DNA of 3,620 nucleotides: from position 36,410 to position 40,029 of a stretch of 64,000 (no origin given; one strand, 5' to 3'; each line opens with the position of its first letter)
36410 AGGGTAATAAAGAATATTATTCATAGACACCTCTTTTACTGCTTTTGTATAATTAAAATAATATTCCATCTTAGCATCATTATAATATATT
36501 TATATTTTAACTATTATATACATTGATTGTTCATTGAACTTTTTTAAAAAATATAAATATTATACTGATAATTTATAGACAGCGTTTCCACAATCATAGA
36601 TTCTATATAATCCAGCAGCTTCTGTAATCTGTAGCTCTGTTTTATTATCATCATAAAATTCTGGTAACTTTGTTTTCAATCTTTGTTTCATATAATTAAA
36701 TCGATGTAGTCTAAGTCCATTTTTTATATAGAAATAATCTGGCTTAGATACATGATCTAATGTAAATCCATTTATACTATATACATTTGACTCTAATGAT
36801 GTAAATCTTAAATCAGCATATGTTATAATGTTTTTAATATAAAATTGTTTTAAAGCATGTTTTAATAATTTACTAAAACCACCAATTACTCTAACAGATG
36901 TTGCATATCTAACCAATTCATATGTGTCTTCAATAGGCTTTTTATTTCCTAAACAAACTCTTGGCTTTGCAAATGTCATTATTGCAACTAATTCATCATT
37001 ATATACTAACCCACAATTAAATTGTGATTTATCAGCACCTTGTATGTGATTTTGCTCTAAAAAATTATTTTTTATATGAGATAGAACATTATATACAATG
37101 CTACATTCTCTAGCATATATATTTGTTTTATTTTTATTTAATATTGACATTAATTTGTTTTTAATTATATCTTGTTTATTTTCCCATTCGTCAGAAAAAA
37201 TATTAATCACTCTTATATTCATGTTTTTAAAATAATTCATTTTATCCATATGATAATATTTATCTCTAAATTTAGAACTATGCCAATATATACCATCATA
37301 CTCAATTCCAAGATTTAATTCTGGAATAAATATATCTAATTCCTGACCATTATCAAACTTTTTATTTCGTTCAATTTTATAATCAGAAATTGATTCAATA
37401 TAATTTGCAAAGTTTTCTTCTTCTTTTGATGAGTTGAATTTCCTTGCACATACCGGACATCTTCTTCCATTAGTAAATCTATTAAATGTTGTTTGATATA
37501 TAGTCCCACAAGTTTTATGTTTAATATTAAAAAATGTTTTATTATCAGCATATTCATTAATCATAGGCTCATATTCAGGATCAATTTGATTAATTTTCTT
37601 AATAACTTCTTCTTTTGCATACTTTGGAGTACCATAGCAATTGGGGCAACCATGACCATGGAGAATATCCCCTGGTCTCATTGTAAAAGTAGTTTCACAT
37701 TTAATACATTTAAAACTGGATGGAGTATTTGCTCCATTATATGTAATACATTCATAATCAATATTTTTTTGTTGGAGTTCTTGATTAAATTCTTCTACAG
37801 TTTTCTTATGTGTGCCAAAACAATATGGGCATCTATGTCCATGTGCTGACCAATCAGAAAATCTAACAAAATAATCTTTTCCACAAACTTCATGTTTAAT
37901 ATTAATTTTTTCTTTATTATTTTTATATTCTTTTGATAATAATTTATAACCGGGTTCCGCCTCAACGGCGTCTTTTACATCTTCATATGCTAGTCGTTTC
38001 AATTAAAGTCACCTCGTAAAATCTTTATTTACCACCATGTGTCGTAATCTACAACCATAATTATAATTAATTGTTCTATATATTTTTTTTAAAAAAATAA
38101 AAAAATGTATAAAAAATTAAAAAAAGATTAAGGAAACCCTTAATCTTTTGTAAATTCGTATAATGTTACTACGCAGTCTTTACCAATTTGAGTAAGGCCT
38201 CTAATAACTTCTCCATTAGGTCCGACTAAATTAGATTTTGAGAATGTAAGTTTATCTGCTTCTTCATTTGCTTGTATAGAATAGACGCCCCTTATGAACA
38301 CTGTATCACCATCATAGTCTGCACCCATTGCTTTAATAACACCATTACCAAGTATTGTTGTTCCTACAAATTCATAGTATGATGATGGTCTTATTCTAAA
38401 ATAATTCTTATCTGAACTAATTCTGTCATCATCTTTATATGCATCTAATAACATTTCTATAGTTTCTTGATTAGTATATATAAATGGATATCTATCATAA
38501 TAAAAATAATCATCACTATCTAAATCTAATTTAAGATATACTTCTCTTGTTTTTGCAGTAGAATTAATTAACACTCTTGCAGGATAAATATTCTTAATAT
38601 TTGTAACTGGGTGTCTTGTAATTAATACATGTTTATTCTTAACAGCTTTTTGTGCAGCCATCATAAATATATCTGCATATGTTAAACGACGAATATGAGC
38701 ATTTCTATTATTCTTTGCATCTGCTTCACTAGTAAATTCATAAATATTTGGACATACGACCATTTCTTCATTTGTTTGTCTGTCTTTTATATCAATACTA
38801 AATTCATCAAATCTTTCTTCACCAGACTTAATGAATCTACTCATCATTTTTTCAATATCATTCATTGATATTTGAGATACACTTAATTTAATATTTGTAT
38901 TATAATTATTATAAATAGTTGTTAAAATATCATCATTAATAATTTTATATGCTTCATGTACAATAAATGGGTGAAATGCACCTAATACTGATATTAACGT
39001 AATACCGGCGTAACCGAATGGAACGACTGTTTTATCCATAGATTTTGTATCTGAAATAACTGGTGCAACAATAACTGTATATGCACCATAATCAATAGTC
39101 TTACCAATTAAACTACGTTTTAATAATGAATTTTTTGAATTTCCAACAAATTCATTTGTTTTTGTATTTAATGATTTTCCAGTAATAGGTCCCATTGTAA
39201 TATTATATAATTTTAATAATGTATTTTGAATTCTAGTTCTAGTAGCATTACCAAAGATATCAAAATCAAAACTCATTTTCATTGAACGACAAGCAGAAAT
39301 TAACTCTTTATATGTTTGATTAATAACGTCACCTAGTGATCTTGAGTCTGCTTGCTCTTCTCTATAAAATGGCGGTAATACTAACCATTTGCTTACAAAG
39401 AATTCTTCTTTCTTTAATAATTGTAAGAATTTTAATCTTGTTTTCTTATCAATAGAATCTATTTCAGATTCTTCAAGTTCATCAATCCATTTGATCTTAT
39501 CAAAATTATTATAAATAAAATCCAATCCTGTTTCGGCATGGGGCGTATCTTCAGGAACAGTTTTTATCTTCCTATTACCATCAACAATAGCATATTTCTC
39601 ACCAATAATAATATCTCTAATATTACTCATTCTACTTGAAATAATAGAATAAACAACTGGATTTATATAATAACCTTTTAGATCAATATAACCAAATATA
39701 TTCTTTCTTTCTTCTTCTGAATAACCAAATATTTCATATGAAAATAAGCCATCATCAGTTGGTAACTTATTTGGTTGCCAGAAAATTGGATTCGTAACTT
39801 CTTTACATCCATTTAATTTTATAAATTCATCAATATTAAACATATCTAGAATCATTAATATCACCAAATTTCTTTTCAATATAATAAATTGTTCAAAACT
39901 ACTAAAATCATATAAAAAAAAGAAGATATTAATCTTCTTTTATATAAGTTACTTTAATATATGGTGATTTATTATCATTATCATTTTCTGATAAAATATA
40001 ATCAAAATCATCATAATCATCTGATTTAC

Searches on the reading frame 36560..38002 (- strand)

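Call 8: search_protein_families(library=phrogs, proteins=[window:36560-38002:-], max_evalue=0.00001)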
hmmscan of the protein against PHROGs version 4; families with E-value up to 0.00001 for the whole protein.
window:36560-38002:- (480 aa): 5 families
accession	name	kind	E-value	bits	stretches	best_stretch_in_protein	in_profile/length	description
phrog_559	-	DNA, RNA and nucleotide metabolism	2.1e-121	407.7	1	2-478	121-599/607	HNH endonuclease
phrog_3339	-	DNA, RNA and nucleotide metabolism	4e-99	334.1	1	71-478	156-533/536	homing endonuclease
phrog_29804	-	unknown function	3.4e-35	123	1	164-478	222-530/534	-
phrog_681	-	DNA, RNA and nucleotide metabolism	4e-28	99.3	1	5-198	239-441/576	endonuclease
phrog_9902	-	unknown function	1.8e-06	28.6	1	152-259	44-145/210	-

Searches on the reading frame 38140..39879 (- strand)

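Call 8: search_protein_families(library=phrogs, proteins=[window:38140-39879:-], max_evalue=0.00001)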
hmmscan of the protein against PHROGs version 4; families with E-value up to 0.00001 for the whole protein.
window:38140-39879:- (579 aa): 1 family
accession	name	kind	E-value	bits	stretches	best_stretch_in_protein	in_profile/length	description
phrog_2986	-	DNA, RNA and nucleotide metabolism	2.2e-67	228.5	1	9-562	8-525/539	RNA polymerase beta subunit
